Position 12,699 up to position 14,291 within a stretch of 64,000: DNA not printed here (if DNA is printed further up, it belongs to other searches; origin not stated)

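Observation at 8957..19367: Nine-gene translationally coupled operon: two LarA-type enzymes, DUF1537 kinase/PdxA core, TRAP importer, PanB and an SdaA-type dehydratase (unassigned hydroxy-acid pathway)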

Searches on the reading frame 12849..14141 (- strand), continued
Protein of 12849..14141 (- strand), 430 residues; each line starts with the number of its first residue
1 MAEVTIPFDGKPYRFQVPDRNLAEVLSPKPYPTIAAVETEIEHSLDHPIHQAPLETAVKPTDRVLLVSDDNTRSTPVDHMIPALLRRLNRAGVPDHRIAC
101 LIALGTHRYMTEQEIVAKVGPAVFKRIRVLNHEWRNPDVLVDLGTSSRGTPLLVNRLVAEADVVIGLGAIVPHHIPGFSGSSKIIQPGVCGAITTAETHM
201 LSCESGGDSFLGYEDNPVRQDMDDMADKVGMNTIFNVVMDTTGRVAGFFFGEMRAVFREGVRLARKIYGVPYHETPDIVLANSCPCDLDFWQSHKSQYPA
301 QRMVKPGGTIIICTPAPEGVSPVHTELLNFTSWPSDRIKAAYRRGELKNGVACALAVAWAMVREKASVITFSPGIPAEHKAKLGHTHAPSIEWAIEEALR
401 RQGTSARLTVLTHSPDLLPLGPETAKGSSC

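Call 24: search_solved_structures(query=window:12849-14141:-, show_alignments=3)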
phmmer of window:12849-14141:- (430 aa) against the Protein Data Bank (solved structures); distinct sequences matched with E-value up to 0.001: 10.
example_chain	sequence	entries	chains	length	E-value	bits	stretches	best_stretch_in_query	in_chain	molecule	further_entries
6d6z_A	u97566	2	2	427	1.8e-47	165.4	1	18-419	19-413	Malate racemase Mar2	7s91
6c1w_A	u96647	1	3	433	1.5e-41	145.9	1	2-412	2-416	Lactate racemase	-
5huq_A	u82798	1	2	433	2.4e-41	145.2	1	4-412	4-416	Lactate racemization operon protein LarA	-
8ezf_B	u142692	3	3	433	3.3e-41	144.8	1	4-412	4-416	Lactate racemase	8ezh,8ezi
9eid_A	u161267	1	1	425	2.5e-40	141.9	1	3-420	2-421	A broad-substrate spectrum lactate racemase A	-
9eia_A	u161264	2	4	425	3.3e-40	141.5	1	5-421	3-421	A broad-substrate spectrum lactate racemase A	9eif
2yjg_A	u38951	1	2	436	4.9e-35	124.4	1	1-319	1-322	LACTATE RACEMASE APOPROTEIN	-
9q2u_A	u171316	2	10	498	1.4e-15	60.4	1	37-276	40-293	Lactate racemase A | LarA-like nickel-pincer nucleotide cofactor-utilizing enzyme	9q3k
4nar_A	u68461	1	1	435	1.6e-12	50.2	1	61-227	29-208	Putative uronate isomerase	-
9q3j_A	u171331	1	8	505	1.7e-12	50.2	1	38-274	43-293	DUF2088 domain-containing protein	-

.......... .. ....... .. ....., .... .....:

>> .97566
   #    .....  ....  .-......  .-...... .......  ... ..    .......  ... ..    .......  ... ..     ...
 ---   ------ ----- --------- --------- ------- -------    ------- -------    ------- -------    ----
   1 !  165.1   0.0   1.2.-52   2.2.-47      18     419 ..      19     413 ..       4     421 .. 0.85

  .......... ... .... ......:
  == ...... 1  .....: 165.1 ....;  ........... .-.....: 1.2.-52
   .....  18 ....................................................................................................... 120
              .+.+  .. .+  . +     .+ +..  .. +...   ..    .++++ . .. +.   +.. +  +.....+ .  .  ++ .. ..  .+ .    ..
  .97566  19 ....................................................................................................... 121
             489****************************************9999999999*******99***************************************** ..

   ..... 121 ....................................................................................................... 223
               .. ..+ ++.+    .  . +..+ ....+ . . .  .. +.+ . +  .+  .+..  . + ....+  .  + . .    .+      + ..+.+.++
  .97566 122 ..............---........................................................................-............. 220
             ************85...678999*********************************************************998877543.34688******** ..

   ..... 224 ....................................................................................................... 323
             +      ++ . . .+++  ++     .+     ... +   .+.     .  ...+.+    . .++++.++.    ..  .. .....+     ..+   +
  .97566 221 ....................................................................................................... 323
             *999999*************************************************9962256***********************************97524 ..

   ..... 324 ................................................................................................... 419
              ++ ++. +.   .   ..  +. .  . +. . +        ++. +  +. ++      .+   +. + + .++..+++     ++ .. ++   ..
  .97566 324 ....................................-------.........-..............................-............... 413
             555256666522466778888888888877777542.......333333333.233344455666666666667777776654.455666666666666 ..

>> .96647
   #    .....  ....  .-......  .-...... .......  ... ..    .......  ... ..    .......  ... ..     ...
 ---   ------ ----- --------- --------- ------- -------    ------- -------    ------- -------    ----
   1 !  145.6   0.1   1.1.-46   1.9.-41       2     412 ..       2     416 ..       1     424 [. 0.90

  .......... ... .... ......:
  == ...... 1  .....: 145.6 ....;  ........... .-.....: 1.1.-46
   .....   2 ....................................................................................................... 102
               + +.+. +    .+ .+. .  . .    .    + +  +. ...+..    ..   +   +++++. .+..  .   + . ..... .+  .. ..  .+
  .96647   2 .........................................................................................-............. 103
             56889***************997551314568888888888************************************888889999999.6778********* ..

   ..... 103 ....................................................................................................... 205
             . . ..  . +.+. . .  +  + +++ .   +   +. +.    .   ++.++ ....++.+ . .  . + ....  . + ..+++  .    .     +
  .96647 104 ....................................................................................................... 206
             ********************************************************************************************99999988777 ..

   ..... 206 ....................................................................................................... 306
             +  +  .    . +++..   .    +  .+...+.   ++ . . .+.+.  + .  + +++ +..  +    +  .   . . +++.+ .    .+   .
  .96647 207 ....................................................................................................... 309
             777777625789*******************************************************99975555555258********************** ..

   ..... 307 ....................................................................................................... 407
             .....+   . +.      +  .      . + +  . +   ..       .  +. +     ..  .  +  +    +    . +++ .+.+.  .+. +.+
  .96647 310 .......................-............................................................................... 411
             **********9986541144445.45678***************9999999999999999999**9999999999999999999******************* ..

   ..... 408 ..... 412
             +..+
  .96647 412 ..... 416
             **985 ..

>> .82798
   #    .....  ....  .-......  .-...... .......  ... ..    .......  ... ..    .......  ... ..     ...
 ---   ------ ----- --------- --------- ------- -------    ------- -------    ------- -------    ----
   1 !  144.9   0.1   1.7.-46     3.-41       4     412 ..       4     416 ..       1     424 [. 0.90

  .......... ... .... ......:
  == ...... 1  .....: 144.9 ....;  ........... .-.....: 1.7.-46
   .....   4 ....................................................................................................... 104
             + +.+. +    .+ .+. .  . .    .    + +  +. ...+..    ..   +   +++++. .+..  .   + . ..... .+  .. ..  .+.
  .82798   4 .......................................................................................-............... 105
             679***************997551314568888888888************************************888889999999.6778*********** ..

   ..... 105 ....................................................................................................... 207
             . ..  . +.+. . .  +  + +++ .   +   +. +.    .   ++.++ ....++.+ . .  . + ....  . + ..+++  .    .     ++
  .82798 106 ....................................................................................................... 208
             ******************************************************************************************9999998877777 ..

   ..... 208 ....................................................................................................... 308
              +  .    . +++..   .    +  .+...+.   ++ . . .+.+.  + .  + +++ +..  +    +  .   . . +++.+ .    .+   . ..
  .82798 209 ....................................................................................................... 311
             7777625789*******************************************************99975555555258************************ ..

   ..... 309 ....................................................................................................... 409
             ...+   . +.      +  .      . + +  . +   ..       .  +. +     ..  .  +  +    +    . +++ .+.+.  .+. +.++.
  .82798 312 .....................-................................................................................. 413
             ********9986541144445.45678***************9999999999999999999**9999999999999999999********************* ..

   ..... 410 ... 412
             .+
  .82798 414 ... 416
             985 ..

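Call 25: find_encoding_contigs(protein=P0072, flank=10000, max_places=1)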
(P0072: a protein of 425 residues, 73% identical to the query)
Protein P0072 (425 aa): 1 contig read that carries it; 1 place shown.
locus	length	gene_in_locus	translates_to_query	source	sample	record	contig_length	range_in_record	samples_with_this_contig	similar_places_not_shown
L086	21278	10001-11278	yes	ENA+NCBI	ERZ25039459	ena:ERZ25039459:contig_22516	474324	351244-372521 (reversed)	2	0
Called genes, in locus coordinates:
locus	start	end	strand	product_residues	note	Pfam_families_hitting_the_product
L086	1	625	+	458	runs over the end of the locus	PF00206:Lyase_1, PF14698:ASL_C2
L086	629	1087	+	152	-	-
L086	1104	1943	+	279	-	PF01678:DAP_epimerase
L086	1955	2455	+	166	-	PF01288:HPPK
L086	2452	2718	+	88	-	-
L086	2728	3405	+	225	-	PF01066:CDP-OH_P_transf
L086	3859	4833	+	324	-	PF01544:CorA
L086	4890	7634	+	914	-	PF08240:ADH_N (weak), PF00107:ADH_zinc_N (weak), PF00378:ECH_1, PF16113:ECH_2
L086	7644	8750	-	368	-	PF08013:GatZ_KbaZ-like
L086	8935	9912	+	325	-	PF01522:Polysacc_deac_1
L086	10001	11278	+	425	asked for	PF09861:Lar_N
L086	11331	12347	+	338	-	PF04166:PdxA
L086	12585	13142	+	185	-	PF03848:TehB, PF13489:Methyltransf_23, PF08241:Methyltransf_11, PF08242:Methyltransf_12 (weak), PF13649:Methyltransf_25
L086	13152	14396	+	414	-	PF01773:Nucleos_tra2_N, PF07670:Gate, PF07662:Nucleos_tra2_C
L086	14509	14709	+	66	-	-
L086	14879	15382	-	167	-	PF13668:Ferritin_2, PF02915:Rubrerythrin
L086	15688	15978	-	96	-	-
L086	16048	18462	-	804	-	-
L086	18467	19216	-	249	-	PF01135:PCMT, PF00398:RrnaAD (weak), PF13489:Methyltransf_23 (weak)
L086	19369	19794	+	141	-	PF04519:Bactofilin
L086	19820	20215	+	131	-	PF04519:Bactofilin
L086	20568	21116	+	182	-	PF00908:dTDP_sugar_isom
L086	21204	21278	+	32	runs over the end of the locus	-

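Call 26: find_encoding_contigs(protein=P0049, flank=10000, max_places=1)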
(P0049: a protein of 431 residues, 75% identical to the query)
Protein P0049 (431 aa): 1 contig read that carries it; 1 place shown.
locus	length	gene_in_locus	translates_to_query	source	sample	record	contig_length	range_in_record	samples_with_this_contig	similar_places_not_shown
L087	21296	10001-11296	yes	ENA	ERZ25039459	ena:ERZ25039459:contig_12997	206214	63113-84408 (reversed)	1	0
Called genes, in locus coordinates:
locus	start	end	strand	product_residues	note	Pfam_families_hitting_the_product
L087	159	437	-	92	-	-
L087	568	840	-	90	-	-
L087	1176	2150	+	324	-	PF01544:CorA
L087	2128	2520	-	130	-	PF00005:ABC_tran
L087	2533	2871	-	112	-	PF00005:ABC_tran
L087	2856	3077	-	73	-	-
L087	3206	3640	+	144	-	PF13668:Ferritin_2 (faint)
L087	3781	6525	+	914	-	PF00107:ADH_zinc_N (weak), PF00378:ECH_1, PF16113:ECH_2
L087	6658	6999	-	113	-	-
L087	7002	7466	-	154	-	PF01243:PNPOx_N, PF12900:Pyridox_ox_2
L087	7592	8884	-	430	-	PF08013:GatZ_KbaZ-like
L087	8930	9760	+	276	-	PF01522:Polysacc_deac_1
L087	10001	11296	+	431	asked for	PF09861:Lar_N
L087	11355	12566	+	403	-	PF04166:PdxA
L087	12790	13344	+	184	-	PF03848:TehB, PF13489:Methyltransf_23 (weak), PF08241:Methyltransf_11 (faint), PF13649:Methyltransf_25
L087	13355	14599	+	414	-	PF01773:Nucleos_tra2_N, PF07670:Gate, PF07662:Nucleos_tra2_C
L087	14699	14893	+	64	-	-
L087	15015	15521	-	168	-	PF13668:Ferritin_2, PF02915:Rubrerythrin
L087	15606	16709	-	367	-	PF00561:Abhydrolase_1, PF12146:Hydrolase_4, PF12697:Abhydrolase_6, PF07859:Abhydrolase_3 (weak)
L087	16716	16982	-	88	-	-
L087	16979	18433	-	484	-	-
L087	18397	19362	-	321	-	-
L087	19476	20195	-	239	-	PF01135:PCMT, PF00398:RrnaAD (weak), PF13649:Methyltransf_25 (weak)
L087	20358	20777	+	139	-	PF04519:Bactofilin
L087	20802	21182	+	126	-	PF04519:Bactofilin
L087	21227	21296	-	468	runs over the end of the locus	PF13173:AAA_14, PF13635:DUF4143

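Call 27: find_encoding_contigs(protein=P0001, flank=10000, max_places=3)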
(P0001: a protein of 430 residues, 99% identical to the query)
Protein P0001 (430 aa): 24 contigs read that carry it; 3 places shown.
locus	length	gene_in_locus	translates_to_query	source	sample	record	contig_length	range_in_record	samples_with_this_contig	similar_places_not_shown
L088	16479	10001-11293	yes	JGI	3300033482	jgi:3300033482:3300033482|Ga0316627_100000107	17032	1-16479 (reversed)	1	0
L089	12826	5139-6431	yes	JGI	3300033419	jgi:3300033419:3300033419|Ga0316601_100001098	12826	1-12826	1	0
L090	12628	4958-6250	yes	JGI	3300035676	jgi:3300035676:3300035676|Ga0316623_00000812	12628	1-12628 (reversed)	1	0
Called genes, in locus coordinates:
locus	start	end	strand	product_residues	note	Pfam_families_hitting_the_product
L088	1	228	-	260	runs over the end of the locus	?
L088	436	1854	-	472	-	PF00144:Beta-lactamase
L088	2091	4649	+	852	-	PF00270:DEAD, PF00271:Helicase_C, PF04408:WHD_HA2 (faint), PF24473:CON_HrpB (weak), PF08482:HrpB_C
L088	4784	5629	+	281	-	PF02548:Pantoate_transf, PF13714:PEP_mutase (faint)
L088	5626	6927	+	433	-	PF09861:Lar_N, PF21113:LarA_C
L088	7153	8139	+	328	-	PF03480:DctP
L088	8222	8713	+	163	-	PF04290:DctQ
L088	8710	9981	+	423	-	PF06808:DctM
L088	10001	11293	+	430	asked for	PF09861:Lar_N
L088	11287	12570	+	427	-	PF07005:SBD_N, PF17042:NBD_C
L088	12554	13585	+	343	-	PF04166:PdxA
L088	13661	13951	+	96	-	PF20126:TumE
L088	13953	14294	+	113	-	PF25212:HVO_A0114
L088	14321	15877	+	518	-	PF03313:SDH_alpha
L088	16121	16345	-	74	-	-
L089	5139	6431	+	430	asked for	PF09861:Lar_N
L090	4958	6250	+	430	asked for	PF09861:Lar_N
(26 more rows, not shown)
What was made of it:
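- Checked: So do the gaps of 225, 82, 19 and 34 nt. The 82-nt gap assumes DctQ starts at 15920, which matches the 163-aa DctQ called in relatives (call 27).
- Tried and rejected: I worked from a 99% identical relative instead (call 27).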
